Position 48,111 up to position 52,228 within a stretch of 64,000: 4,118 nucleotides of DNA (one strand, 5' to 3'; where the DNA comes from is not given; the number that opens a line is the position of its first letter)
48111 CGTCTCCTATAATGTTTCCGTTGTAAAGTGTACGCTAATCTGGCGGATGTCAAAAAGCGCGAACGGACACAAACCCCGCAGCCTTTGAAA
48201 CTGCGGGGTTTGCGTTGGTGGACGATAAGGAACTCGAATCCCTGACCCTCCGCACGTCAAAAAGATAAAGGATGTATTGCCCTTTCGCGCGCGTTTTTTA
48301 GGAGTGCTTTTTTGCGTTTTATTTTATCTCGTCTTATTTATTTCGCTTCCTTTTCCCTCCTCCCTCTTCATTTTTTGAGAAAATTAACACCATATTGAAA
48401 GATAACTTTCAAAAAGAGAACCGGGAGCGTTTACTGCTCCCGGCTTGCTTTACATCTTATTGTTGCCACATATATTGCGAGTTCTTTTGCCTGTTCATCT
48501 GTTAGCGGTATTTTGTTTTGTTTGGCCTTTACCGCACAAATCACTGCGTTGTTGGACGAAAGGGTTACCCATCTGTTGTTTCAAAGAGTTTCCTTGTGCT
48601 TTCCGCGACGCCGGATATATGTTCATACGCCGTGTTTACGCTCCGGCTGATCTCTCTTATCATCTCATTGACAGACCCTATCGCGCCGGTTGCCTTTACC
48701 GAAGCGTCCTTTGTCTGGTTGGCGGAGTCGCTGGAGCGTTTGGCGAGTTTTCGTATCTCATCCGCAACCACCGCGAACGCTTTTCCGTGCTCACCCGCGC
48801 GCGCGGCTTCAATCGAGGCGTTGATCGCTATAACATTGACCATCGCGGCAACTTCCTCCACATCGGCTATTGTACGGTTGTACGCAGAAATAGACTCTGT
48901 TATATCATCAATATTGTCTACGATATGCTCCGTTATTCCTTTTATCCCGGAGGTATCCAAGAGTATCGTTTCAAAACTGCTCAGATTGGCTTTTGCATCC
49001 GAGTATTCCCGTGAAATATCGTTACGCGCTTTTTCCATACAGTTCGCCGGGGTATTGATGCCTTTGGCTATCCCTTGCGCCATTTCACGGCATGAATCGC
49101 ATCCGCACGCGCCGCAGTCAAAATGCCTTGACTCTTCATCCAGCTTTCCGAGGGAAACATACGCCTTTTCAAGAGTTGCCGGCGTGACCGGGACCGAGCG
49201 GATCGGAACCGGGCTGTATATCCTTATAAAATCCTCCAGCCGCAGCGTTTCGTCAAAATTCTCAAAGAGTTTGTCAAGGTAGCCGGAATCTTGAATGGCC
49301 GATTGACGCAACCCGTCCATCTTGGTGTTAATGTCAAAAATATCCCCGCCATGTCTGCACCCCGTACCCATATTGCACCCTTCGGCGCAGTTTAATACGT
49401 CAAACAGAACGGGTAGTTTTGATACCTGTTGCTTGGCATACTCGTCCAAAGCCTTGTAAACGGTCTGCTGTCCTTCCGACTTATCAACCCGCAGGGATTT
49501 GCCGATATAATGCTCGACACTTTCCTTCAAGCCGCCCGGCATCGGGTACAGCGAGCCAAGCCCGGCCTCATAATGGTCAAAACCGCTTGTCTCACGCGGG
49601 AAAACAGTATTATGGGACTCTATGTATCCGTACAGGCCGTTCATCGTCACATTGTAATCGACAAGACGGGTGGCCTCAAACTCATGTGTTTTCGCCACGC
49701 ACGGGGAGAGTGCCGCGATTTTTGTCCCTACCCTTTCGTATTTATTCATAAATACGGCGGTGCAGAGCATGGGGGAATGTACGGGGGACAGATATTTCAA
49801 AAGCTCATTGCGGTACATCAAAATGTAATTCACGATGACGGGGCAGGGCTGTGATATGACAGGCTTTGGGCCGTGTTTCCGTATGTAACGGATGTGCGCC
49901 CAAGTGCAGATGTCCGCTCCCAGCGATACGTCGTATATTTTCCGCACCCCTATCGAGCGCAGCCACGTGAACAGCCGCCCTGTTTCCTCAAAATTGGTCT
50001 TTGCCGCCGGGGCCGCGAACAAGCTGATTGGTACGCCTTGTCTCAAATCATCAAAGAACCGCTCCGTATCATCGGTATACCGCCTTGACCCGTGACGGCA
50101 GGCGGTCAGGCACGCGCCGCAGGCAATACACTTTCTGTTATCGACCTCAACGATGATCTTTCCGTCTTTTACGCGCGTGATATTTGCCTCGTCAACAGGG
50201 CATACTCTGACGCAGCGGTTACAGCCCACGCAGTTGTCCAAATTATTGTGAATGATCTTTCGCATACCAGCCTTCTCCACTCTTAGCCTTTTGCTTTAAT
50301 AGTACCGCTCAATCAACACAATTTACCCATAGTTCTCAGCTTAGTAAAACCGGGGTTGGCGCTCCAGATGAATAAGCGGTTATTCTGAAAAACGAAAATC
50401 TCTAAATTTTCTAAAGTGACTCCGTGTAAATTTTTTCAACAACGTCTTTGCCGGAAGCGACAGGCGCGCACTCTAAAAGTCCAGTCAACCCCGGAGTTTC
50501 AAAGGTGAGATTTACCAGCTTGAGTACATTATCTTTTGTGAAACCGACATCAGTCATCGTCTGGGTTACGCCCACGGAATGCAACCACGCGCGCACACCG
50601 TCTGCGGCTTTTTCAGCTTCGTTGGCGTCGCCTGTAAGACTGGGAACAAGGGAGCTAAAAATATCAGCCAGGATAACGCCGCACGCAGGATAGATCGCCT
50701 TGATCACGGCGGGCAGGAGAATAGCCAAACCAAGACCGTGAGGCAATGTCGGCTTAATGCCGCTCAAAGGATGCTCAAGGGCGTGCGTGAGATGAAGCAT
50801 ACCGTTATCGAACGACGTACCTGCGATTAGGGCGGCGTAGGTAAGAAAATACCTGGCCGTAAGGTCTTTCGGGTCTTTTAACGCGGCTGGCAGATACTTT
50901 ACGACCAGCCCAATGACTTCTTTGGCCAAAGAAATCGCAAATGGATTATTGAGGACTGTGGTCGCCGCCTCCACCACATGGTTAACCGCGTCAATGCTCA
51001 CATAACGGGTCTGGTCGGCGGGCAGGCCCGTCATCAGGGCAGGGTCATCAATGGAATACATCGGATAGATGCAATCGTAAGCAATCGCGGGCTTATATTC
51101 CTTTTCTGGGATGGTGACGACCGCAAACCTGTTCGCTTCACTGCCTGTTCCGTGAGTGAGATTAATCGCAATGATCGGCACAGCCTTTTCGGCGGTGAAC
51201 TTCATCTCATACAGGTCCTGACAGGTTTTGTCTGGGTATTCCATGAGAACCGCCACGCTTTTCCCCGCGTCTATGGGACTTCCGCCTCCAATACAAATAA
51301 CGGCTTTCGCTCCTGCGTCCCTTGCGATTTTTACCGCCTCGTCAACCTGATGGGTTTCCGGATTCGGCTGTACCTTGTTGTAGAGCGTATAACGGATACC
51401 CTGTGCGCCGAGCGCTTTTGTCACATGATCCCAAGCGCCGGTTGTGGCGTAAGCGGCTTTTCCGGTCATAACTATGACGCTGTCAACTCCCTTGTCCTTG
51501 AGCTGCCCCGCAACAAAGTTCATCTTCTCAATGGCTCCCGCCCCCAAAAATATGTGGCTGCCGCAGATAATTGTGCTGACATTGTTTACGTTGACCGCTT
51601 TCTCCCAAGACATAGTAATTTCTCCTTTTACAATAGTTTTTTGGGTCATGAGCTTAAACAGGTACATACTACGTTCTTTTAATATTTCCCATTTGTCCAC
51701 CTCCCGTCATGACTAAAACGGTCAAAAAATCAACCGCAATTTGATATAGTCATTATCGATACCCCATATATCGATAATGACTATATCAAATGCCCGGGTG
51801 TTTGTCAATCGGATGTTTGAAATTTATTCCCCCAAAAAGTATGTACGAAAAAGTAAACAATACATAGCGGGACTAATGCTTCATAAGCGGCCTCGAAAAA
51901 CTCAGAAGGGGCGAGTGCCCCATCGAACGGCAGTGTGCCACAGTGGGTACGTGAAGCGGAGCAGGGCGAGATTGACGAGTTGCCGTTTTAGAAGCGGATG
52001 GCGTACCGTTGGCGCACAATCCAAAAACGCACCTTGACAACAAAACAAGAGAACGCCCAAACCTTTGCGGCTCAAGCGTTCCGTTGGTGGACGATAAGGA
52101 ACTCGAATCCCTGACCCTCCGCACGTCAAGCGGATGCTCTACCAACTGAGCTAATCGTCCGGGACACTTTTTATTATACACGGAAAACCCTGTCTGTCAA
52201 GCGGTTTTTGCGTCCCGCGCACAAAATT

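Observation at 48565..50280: Soluble chemoreceptor built on a [FeFe]-hydrogenase-like sensor domain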

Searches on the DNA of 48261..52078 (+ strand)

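Call 69: search_dna_similar(query=window:48261-52078:+, collection=plasmids, mode=distant, max_rows=8)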
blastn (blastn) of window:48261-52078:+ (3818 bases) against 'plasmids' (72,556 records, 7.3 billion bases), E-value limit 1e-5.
Records with a match: 33; places in all: 35; records where one place covers at least 80% of the query: 0.
Best place of each record, by identity: 80-90% 7; 60-80% 26.
By first word of the organism name: Pantoea 10; Salinivibrio 3; Vibrio 3; Burkholderia 2; Aureimonas 2; Cupriavidus 2; Helicobacter 1; Xanthomonas 1; Methylomagnum 1; Aeromonas 1; and 7 more.
By predicted mobility (MOB-suite, as given by PLSDB): non-mobilizable 24; mobilizable 6; conjugative 3.
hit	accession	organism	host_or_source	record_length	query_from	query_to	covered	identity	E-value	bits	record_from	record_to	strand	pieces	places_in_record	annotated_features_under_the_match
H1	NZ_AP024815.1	Helicobacter sp. NHP19-003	Canis lupus familiaris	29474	463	570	3%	73.1%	1e-6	65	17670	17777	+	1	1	methyl-accepting chemotaxis protein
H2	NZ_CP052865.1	Burkholderia glumae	rice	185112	459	564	3%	74.3%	9e-8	68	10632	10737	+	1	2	methyl-accepting chemotaxis protein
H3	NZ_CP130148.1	Burkholderia glumae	Oryza sativa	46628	459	564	3%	74.3%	9e-8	68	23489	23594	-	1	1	methyl-accepting chemotaxis protein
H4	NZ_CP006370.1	Aureimonas sp. AU20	-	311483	473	576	3%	75.0%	8e-9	72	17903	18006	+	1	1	methyl-accepting chemotaxis protein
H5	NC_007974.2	Cupriavidus metallidurans CH34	-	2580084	476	568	2%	77.4%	2e-9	74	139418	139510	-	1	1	none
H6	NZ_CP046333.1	Cupriavidus metallidurans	sedimentation pond in a zinc factory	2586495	476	568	2%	77.4%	2e-9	74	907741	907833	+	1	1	none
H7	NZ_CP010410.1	Xanthomonas sacchari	cell culture,rice seeds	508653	476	568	2%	76.3%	3e-8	70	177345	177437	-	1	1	methyl-accepting chemotaxis protein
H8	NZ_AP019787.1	Methylomagnum ishizawai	-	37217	473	564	2%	75.0%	4e-6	64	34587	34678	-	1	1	none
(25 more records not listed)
